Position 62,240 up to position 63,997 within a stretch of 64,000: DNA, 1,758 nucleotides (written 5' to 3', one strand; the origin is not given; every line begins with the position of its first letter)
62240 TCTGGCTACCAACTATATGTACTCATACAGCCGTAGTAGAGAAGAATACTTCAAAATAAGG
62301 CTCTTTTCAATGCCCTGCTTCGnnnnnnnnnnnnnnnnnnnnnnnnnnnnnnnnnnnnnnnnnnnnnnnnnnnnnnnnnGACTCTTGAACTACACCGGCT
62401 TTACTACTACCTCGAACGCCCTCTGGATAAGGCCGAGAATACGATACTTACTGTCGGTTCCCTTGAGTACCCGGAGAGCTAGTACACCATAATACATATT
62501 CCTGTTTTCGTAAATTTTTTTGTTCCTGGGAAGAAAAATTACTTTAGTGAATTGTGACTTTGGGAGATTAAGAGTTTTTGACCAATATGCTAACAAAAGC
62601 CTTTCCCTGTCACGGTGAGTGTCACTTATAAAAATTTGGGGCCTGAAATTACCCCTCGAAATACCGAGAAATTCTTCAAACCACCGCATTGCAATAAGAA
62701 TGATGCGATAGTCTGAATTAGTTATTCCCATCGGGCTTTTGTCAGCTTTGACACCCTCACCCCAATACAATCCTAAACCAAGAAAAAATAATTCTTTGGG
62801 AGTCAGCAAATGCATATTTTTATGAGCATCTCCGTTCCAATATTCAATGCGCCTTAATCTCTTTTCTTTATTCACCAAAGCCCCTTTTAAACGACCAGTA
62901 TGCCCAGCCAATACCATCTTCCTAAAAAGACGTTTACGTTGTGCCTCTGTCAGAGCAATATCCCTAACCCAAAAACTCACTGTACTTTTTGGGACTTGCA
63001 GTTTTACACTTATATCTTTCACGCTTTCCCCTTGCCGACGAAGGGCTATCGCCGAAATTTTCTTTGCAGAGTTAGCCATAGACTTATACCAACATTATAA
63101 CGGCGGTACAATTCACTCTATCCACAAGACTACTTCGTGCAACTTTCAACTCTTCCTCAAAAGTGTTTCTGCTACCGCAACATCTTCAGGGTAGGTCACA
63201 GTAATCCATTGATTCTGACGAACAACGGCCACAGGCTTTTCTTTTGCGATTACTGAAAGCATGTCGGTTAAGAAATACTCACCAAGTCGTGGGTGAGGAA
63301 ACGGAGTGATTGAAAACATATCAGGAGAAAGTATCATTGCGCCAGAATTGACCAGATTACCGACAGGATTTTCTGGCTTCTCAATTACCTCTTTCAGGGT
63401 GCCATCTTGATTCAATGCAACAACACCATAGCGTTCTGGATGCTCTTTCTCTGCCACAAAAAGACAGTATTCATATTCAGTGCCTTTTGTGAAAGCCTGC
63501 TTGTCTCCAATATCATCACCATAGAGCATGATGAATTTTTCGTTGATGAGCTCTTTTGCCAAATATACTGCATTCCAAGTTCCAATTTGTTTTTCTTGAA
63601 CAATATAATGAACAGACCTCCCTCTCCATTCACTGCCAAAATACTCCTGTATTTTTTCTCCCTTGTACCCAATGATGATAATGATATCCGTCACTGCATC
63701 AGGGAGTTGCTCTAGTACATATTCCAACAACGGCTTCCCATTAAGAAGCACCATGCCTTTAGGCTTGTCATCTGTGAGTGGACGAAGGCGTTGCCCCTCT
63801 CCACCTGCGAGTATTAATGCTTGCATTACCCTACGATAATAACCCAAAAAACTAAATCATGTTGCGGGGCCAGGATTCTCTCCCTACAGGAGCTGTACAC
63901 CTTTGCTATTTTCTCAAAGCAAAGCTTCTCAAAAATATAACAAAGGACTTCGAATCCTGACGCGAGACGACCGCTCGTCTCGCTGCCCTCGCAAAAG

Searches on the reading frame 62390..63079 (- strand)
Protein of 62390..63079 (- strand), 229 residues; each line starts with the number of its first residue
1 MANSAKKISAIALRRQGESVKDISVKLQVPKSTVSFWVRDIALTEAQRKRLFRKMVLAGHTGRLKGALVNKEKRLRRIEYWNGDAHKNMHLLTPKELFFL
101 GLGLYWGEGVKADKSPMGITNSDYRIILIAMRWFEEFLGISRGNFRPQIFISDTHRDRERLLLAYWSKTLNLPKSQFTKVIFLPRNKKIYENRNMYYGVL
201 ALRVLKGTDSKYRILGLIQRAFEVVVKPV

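Call 49: search_protein_families(library=pfam, proteins=[window:62390-63079:-], max_evalue=0.01)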
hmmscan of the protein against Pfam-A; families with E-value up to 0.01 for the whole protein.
window:62390-63079:- (229 aa): 3 families
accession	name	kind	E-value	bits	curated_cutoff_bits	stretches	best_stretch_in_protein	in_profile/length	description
PF13384.12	HTH_23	-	1.8e-05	24.8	24.6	1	3-39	3-39/50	Homeodomain-like domain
PF25787.1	HTH_SB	-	0.00031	20.9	43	1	11-38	16-43/53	Sleeping Beauty transposase HTH domain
PF13518.12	HTH_28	-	0.0013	19.2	25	1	7-40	2-35/52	Helix-turn-helix domain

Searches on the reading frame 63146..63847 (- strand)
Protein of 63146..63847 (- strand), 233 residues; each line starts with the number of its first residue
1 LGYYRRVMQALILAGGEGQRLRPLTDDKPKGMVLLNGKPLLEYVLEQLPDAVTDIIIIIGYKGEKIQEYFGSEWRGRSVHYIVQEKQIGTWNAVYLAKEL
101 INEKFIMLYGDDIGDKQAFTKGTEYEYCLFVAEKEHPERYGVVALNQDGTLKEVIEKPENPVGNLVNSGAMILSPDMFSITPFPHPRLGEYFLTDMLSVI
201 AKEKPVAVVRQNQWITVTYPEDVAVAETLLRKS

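Call 49: search_protein_families(library=pfam, proteins=[window:63146-63847:-], max_evalue=0.01)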
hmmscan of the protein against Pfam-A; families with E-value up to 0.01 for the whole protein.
window:63146-63847:- (233 aa): 3 families
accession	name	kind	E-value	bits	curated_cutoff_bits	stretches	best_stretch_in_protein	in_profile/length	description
PF00483.29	NTP_transferase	-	3e-31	109.3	21.2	1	10-214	2-226/245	Nucleotidyl transferase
PF12804.13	NTP_transf_3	-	7.3e-10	39.7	27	1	10-85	1-66/160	MobA-like NTP transferase domain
PF01128.25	IspD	-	3.3e-05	24.2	27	0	9-62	2-54/221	2-C-methyl-D-erythritol 4-phosphate cytidylyltransferase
